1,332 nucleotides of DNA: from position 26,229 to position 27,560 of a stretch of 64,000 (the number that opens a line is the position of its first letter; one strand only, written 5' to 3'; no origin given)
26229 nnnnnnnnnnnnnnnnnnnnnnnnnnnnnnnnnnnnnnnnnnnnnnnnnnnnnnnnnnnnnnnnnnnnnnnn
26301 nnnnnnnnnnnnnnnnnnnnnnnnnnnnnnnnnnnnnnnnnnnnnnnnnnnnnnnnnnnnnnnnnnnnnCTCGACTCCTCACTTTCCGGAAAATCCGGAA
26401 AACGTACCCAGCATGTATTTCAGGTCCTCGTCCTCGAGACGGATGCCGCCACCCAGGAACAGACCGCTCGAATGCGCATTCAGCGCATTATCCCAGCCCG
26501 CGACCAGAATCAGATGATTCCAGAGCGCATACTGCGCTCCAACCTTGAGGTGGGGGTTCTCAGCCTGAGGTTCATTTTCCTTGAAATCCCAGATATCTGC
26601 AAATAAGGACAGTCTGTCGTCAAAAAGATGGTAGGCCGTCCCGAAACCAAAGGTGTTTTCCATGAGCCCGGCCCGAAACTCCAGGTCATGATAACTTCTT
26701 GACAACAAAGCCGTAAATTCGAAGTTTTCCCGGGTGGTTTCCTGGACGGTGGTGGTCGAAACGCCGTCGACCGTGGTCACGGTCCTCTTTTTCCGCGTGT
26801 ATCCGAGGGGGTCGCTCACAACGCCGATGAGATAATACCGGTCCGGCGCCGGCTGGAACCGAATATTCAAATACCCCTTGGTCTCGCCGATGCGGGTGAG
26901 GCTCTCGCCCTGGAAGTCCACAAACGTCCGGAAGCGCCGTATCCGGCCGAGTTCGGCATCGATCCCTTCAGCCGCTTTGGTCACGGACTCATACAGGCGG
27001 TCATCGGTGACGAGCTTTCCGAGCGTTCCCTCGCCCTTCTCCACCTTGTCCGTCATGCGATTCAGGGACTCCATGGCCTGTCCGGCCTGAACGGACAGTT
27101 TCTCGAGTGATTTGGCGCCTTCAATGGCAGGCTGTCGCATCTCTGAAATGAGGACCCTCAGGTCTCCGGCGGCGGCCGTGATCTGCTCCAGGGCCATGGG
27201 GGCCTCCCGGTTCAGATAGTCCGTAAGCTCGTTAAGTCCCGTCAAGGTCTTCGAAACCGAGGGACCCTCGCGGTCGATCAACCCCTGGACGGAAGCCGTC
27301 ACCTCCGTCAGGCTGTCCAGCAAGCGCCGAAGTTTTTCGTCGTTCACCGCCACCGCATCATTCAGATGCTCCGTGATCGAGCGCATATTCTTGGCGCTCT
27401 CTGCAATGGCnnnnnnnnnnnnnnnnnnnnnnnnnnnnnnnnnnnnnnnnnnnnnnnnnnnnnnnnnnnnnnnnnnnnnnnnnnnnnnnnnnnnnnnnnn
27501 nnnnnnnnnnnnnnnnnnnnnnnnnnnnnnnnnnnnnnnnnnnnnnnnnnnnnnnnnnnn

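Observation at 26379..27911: MlaD/MCE protein with a ~330-residue C-terminal extension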

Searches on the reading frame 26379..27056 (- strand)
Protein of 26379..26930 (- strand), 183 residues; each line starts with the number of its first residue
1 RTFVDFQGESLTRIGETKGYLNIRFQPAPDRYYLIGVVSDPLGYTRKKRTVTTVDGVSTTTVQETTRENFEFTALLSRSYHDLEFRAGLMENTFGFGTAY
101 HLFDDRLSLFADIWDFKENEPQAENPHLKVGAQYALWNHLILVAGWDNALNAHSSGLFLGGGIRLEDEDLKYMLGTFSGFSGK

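Call 6: search_protein_families(library=ncbifam, proteins=[window:26379-26930:-], max_evalue=1)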
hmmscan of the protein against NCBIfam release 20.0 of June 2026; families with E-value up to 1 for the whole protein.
window:26379-26930:- (183 aa): 0 families

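Call 7: search_protein_families(library=pfam, proteins=[window:26379-26930:-], max_evalue=10)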
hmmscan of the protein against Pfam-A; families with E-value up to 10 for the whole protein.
window:26379-26930:- (183 aa): 0 families
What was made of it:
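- Tried and rejected: Local Pfam-A and NCBIfam scans of the C-terminal 343 and 183 aa gave nothing significant (calls 6, 7).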

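Call 28: search_protein_representatives(alignment_id=A2)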
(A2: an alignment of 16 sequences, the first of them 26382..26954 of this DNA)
Query: 16 sequences, 191 profile positions. Proteins with E-value up to 0.001 (for the whole library): 1142; up to 1e-10: 798; up to 1e-30: 153. The best 150 are listed.
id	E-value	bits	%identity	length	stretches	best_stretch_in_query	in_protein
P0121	1.8e-88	311.4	-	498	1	1-191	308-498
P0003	9.6e-84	295.9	-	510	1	1-190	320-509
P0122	4.8e-78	277.3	-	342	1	1-190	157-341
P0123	2.3e-77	275.1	-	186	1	5-186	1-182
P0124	1.0e-71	256.7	-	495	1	1-186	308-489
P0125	5.2e-70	251.1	-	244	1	2-189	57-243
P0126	1.9e-69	249.3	-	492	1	2-189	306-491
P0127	6.0e-68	244.4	-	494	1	1-190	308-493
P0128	3.1e-67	242.1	-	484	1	2-189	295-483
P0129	3.5e-62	225.6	-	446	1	3-187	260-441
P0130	4.4e-58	212.2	-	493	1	2-186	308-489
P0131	5.3e-57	208.7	-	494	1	2-186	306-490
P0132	2.5e-56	206.5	-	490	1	1-188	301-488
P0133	8.6e-53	195.0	-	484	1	5-182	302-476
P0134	8.9e-53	194.9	-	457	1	3-186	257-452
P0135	3.4e-52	193.0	-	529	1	4-186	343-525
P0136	3.6e-52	192.9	-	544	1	1-186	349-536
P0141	6.5e-50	185.6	-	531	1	5-186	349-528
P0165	1.6e-41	158.2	-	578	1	5-183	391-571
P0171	6.3e-41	156.3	-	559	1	2-186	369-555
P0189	1.9e-37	144.9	-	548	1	3-186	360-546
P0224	2.4e-33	131.6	-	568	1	7-186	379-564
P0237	2.0e-32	128.6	-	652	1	2-188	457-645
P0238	2.0e-32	128.5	-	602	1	8-189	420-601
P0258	3.6e-31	124.5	-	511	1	4-188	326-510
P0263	5.1e-31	123.9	-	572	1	2-184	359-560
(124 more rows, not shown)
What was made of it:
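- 26433..26930 (-): C-terminal 10-stranded beta-barrel, aa 328-493. Strands 3 and 4 extend into a long polar hairpin (aa 368-396). 1,142 representatives at E<=1e-3 (call 28).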

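Call 29: find_related_loci(query=A2, collection=genome_contigs, flank=10000)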
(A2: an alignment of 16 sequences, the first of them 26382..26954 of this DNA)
Query A2 (191 aa) in genome_contigs; peptide patterns used: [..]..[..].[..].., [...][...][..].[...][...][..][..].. (x = any residue, [..] = any of these).
396 stretches matched a pattern; 297 encode a relative of the query (tblastn E <= 1e-3); the best 80 are kept; 80 distinct loci.
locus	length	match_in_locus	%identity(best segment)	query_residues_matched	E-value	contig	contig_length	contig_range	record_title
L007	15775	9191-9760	46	2-191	1e-58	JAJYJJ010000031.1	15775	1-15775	MAG: Nitrospirae bacterium isolate DBS2-1.bin158 NODE_6763_length_15775_cov_4.191079, whole genome shotgun sequence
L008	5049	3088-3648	49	2-188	2e-58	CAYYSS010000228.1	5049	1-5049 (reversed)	MAG TPA_asm: uncultured Nitrospirota bacterium isolate binchicken_co172_104 genome assembly, contig: NODE_16859_length_5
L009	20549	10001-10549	50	3-185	2e-57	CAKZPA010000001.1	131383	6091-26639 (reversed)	MAG TPA_asm: uncultured Nitrospiraceae bacterium isolate SRR5214706_bin.68_CONCOCT_v1.1_MAG genome assembly, contig: ERZ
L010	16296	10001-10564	48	2-189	4e-57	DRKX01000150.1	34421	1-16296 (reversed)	MAG TPA_asm: Nitrospirae bacterium isolate HyVt-450 HyVt-450_k145_644636, whole genome shotgun sequence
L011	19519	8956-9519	48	2-189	3e-57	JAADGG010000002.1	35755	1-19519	MAG: Nitrospirota bacterium isolate M_MetaBat.107 contig-127_1590, whole genome shotgun sequence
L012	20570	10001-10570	46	2-191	8e-57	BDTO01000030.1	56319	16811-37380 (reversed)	Bacterium BMS3Bbin05 DNA, contig: NODE_11, whole genome shotgun sequence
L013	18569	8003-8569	48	1-189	2e-57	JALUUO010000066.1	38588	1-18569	MAG: Nitrospirae bacterium isolate 128-326_metabat1_scaf2bin.025 128-326_scaffold_360_c1, whole genome shotgun sequence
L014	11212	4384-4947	46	2-189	1e-56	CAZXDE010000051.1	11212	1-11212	MAG TPA_asm: uncultured Thermodesulfovibrio sp. isolate binchicken_co121_306 genome assembly, contig: NODE_4449_length_1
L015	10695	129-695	43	1-189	4e-56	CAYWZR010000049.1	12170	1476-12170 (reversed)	MAG TPA_asm: uncultured Nitrospirota bacterium isolate SRP128015_co3_158 genome assembly, contig: NODE_5975_length_12170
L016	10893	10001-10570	45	2-191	4e-56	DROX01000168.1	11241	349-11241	MAG TPA_asm: Nitrospirae bacterium isolate HyVt-545 HyVt-545_k145_475278, whole genome shotgun sequence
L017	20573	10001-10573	46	1-191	1e-56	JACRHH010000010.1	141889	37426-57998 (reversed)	MAG: Nitrospirae bacterium isolate NC_groundwater_1772_Pr3_B-0.1um_56_14 SR-2_scaffold_141_1114188, whole genome shotgun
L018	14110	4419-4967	49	2-184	6e-56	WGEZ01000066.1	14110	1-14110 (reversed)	MAG: Nitrospirae bacterium isolate S146_64 k151_485554, whole genome shotgun sequence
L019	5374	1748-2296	48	3-185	9e-55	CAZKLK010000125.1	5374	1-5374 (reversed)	MAG TPA_asm: uncultured Nitrospiraceae bacterium isolate binchicken_co377_168 genome assembly, contig: NODE_11439_length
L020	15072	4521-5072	48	2-185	9e-55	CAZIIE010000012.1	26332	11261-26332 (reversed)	MAG TPA_asm: uncultured Nitrospirota bacterium isolate SRP162660_co2_172 genome assembly, contig: NODE_449_length_26332_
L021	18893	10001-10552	48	2-185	3e-54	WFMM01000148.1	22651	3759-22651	MAG: Nitrospirae bacterium isolate S009_28 k151_76899, whole genome shotgun sequence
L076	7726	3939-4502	42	2-191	2e-47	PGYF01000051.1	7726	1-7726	MAG: Nitrospira bacterium HGW-Nitrospira-1 bjp_ig2158_scaffold_3905, whole genome shotgun sequence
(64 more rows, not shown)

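Call 47: find_encoding_contigs(protein=P0135, flank=8000, max_places=2)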
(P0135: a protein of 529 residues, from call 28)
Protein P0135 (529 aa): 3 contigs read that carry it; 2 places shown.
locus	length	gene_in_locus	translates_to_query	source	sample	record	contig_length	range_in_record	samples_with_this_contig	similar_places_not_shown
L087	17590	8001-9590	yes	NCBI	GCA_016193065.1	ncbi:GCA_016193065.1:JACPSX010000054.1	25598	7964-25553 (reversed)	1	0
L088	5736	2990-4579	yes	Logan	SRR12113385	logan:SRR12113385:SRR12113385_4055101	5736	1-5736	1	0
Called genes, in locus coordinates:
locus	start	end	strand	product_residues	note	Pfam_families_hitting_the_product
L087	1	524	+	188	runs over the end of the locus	PF01386:Ribosomal_L25p, PF14693:Ribosomal_TL5_C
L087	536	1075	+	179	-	PF01195:Pept_tRNA_hydro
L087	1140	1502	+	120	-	PF01250:Ribosomal_S6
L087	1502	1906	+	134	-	PF00436:SSB, PF22657:SSB_1 (faint)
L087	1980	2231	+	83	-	PF01084:Ribosomal_S18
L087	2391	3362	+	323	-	PF09991:DUF2232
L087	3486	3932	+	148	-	PF01281:Ribosomal_L9_N, PF03948:Ribosomal_L9_C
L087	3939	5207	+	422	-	PF00772:DnaB, PF03796:DnaB_C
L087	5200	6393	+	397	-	PF01168:Ala_racemase_N, PF00842:Ala_racemase_C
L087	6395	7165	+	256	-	PF02405:MlaE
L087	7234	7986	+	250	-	PF00005:ABC_tran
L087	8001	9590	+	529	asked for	PF02470:MlaD, PF11887:Mce4_CUP1 (faint), PF07464:ApoLp-III (faint), PF28544:Helical_needle, PF27164:Aq_493_lipo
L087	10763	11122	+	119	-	PF02699:YajC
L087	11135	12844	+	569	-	PF20446:ABC_N, PF09818:ABC_ATPase, PF21117:MRB1590_C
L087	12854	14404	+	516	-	PF21760:SecD_1st, PF22599:SecDF_P1_head, PF02355:SecD_SecF_C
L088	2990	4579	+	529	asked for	PF02470:MlaD, PF11887:Mce4_CUP1 (faint), PF07464:ApoLp-III (faint), PF28544:Helical_needle, PF27164:Aq_493_lipo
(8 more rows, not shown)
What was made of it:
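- The Tectomicrobia homologue has yajC and secDF downstream instead (call 47).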

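Call 48: find_encoding_contigs(protein=P0237, flank=6000, max_places=1)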
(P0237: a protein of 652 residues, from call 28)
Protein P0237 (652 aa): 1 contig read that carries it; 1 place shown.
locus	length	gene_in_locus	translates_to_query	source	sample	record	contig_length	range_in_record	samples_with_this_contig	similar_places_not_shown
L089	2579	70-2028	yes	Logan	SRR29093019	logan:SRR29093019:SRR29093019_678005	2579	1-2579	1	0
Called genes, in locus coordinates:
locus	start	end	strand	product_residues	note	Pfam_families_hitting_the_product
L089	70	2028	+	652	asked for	PF02470:MlaD, PF11887:Mce4_CUP1 (weak), PF28544:Helical_needle, PF27164:Aq_493_lipo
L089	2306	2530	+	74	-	PF04325:DUF465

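Call 49: predict_structure(alignment_id=A3)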
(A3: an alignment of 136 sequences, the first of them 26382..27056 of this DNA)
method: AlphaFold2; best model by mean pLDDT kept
length: 225 residues; sequences in the alignment: 136
mean_pLDDT: 89.2   pTM: 0.76
mean pLDDT of the five models: 89.2, 89.1, 85.9, 85.5, 85.1
residues with pLDDT >= 90: 144; 70-90: 60; 50-70: 19; < 50: 2
segments of 3 or more residues with pLDDT < 50: none
pLDDT, mean of each block of 10 residues (from residue 1): 56 69 78 81 96 92 97 97 80 97 89 97 98 98 97 97 92 97 98 95 96 81 59
secondary structure, 60 per line:
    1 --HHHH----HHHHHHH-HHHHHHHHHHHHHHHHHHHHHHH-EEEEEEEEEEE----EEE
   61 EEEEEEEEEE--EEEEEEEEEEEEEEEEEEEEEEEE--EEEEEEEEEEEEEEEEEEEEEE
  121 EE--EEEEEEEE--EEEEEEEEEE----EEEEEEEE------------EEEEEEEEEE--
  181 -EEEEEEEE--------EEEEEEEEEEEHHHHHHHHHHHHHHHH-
elements in order: H3-6 H11-17 H19-41 E43-53 E58-70 E73-96 E99-122 E125-132 E135-144 E149-156 E169-178 E182-189 E198-208 H209-224
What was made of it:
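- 26433..26930 (-): AF2 domain model with pLDDT 89.2 and ten strands (call 49).
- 26382..26432 (-): Conserved acidic EDED motif (E493 is the last barrel residue, D494-D496 open this segment) and C-terminal helix, aa 494-510. AF2 helix at 494-509 (call 49).
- pLDDT is 89 (call 49). Turns are short (2-4 aa) on the side of the termini, and loops are longer on the far side (call 49). Turns are short on the terminus side and loops are long on the far side, the usual OMP asymmetry (call 49).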

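Call 54: fold_search(model_id=the predicted structure, library=pdb)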
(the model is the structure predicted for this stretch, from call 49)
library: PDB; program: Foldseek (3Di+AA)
matches with E <= 10: 816; with E <= 0.001: 0
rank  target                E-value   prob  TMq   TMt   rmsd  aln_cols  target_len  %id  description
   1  8uzl_A                1.6e-03  1.00  0.41  0.59   5.4       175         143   11  Designed Transmembrane beta-barrel- TMB10_163 (released 2024-07-17)
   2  8uzl_D                1.8e-03  1.00  0.38  0.53   7.5       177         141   12  Designed Transmembrane beta-barrel- TMB10_163 (released 2024-07-17)
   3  7ezz_A                2.4e-03  0.99  0.30  0.27  17.4       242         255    9  Crystal structure of Salmonella typhi outer membrane phospholipase (OMPLA) dimer with bound calcium (released 2021-06-23)
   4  6ehb_A                2.5e-03  0.99  0.30  0.23  13.9       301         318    9  OmpU, an outer membrane protein, of Vibrio cholerae (released 2018-04-25)
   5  1qd6_D                2.8e-03  0.99  0.29  0.28  19.1       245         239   10  OUTER MEMBRANE PHOSPHOLIPASE A FROM ESCHERICHIA COLI (released 1999-10-25)
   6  5g26                  3.2e-03  1.00  0.35  0.34  11.4       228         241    9  Unveiling the Mechanism Behind the in-meso Crystallization of Membrane Proteins (released 2017-02-15)
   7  2m06_MODEL_1_A        3.2e-03  0.95  0.25  0.31  13.1       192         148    7  NMR structure of OmpX in phopspholipid nanodiscs (released 2012-12-12)
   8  8uzl_C                3.4e-03  1.00  0.40  0.58   5.0       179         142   12  Designed Transmembrane beta-barrel- TMB10_163 (released 2024-07-17)
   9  4ctd_A                4.0e-03  1.00  0.32  0.31  16.3       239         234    9  X-ray structure of an engineered OmpG loop6-deletion (released 2014-08-13)
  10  1fw3_A                4.0e-03  0.99  0.30  0.27  17.2       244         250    9  OUTER MEMBRANE PHOSPHOLIPASE A FROM ESCHERICHIA COLI (released 2001-06-01)
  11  4ctd_B                4.6e-03  0.99  0.32  0.31  16.0       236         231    8  X-ray structure of an engineered OmpG loop6-deletion (released 2014-08-13)
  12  7ezz_B                4.6e-03  0.98  0.29  0.26  18.2       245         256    9  Crystal structure of Salmonella typhi outer membrane phospholipase (OMPLA) dimer with bound calcium (released 2021-06-23)
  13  1qd6_C                4.9e-03  0.98  0.30  0.28  18.9       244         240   10  OUTER MEMBRANE PHOSPHOLIPASE A FROM ESCHERICHIA COLI (released 1999-10-25)
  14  4rlc                  5.2e-03  0.99  0.27  0.40  12.0       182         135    7  Crystal structure of the N-terminal beta-barrel domain of Pseudomonas aeruginosa OprF (released 2015-04-22)
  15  1qd5                  5.4e-03  0.98  0.28  0.25  17.3       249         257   10  OUTER MEMBRANE PHOSPHOLIPASE A FROM ESCHERICHIA COLI (released 1999-10-25)
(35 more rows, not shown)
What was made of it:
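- Foldseek E-values to membrane barrels are all weak, 1.6e-3 or worse (call 54).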

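Call 58: list_cluster_members(proteins=[L076:3027-4502:+])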
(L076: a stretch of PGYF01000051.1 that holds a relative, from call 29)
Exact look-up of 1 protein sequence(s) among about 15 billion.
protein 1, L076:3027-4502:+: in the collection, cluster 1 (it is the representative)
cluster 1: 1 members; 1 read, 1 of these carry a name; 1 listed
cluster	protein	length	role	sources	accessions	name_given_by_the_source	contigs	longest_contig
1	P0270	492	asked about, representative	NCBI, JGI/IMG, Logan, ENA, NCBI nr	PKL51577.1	MAG: hypothetical protein CVV37_05755 [Nitrospira bacterium HGW-Nitrospira-1]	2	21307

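Call 67: list_cluster_members(proteins=[P0135, P0136, P0141, P0165, P0171, P0189, P0224, P0238, P0263, P0258])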
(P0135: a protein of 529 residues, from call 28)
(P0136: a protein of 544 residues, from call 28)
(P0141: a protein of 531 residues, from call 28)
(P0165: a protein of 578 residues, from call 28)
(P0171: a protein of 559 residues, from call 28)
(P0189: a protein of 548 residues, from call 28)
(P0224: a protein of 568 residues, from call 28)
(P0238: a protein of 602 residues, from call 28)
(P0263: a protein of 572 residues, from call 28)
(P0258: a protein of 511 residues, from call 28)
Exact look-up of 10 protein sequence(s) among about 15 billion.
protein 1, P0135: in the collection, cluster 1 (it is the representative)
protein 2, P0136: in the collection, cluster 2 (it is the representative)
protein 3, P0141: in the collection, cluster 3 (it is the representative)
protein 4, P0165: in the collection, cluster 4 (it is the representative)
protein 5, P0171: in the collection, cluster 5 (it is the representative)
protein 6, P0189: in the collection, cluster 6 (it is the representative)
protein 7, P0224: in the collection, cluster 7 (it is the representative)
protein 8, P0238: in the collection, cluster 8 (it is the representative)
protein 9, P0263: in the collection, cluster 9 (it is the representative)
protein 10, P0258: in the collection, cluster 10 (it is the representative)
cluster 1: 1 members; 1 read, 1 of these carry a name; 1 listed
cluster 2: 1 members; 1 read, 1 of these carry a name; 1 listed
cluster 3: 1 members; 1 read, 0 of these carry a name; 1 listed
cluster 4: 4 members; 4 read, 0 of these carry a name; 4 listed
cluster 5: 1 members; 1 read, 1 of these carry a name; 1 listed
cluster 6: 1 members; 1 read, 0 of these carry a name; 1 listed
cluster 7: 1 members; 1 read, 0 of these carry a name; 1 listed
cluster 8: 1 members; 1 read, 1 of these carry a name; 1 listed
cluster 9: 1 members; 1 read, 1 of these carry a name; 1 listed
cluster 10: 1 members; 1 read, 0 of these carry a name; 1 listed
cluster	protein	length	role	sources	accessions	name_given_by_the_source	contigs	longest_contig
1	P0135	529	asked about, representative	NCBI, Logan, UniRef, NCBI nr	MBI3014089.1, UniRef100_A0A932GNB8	MAG: MCE family protein [Candidatus Tectomicrobia bacterium] | MCE family protein n=1 Tax=Tectimicrobiota bacterium TaxID=2528274 RepID=A0A932GNB8_UNCTE | MCE family protein [Candidatus Tectomicrobia bacterium]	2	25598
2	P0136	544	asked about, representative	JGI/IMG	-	phospholipid/cholesterol/gamma-HCH transport system substrate-binding protein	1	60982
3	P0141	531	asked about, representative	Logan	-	-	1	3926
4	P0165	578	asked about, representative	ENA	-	-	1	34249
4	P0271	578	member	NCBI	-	-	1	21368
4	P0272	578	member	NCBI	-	-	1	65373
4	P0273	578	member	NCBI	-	-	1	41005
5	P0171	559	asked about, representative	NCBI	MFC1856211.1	MlaD family protein, partial [Thermodesulfobacteriota bacterium]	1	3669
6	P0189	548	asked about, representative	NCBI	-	-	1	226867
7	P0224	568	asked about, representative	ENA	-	-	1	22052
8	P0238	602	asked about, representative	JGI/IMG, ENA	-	phospholipid/cholesterol/gamma-HCH transport system substrate-binding protein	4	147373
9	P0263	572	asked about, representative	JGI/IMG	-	phospholipid/cholesterol/gamma-HCH transport system substrate-binding protein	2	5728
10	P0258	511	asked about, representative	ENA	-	-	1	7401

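Call 68: search_solved_structures(query=A2, max_evalue=10)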
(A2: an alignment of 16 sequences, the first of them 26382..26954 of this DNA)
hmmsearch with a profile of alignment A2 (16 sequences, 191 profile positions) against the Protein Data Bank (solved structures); distinct sequences matched with E-value up to 10: 3.
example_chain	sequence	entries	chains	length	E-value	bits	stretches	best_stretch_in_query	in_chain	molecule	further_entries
3g3l_A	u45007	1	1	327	0.26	14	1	33-84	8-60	Putative uncharacterized membrane-associated protein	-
5oet_B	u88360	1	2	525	0.57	12.9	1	39-133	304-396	Glutathione synthetase-like effector 30 (Gpa-GSS30-apo)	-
6xaf_A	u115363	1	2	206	1.1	12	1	90-136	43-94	Leucine-rich repeat serine/threonine-protein kinase 2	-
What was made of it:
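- Closest known: Small 10-stranded outer-membrane barrels. Different: There is no detectable sequence relationship (6-9% identity; nothing below E 0.26 in the PDB sequence search, call 68).
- Tried and rejected: A profile of the C-terminal domain against PDB sequences found nothing below E 0.26 (call 68).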

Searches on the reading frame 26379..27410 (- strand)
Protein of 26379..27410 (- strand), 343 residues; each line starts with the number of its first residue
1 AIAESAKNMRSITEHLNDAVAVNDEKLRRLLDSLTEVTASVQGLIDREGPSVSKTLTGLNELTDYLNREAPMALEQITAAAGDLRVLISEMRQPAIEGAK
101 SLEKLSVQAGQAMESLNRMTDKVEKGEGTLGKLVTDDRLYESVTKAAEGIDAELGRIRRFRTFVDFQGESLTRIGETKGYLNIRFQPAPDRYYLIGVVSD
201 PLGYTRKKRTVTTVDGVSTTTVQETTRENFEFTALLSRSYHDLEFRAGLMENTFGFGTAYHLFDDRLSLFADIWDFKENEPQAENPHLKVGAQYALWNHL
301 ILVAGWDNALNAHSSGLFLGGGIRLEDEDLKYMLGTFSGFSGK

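Call 6: search_protein_families(library=ncbifam, proteins=[window:26379-27410:-], max_evalue=1)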
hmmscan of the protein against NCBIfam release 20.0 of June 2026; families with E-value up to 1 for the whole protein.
window:26379-27410:- (343 aa): 3 families
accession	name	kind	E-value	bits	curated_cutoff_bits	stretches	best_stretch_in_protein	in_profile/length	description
TIGR00996.1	Mtu_fam_mce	paralog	0.00013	21.3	140.5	1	15-71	220-276/291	MCE family protein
NF047463.1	CllEntPrLepto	equivalog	0.011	15.2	400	1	112-145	181-214/250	mammalian cell entry protein Mce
NF047515.1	SpiroCoCo_C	equivalog_domain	0.037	13.2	125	1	7-126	148-268/313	SpiroCoCo family coiled-coil protein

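Call 7: search_protein_families(library=pfam, proteins=[window:26379-27410:-], max_evalue=10)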
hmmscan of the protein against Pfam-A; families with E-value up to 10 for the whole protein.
window:26379-27410:- (343 aa): 3 families
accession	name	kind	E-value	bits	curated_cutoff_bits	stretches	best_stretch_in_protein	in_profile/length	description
PF06103.16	DUF948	-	0.053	14.1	37.2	1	26-91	23-87/89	Bacterial protein of unknown function (DUF948)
PF13317.11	DUF4088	-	0.053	13.5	23.8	1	75-148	120-192/227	Protein of unknown function (DUF4088)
PF04513.17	Baculo_PEP_C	-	0.4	11.2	38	1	6-61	44-92/140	Baculovirus polyhedron envelope protein, PEP, C terminus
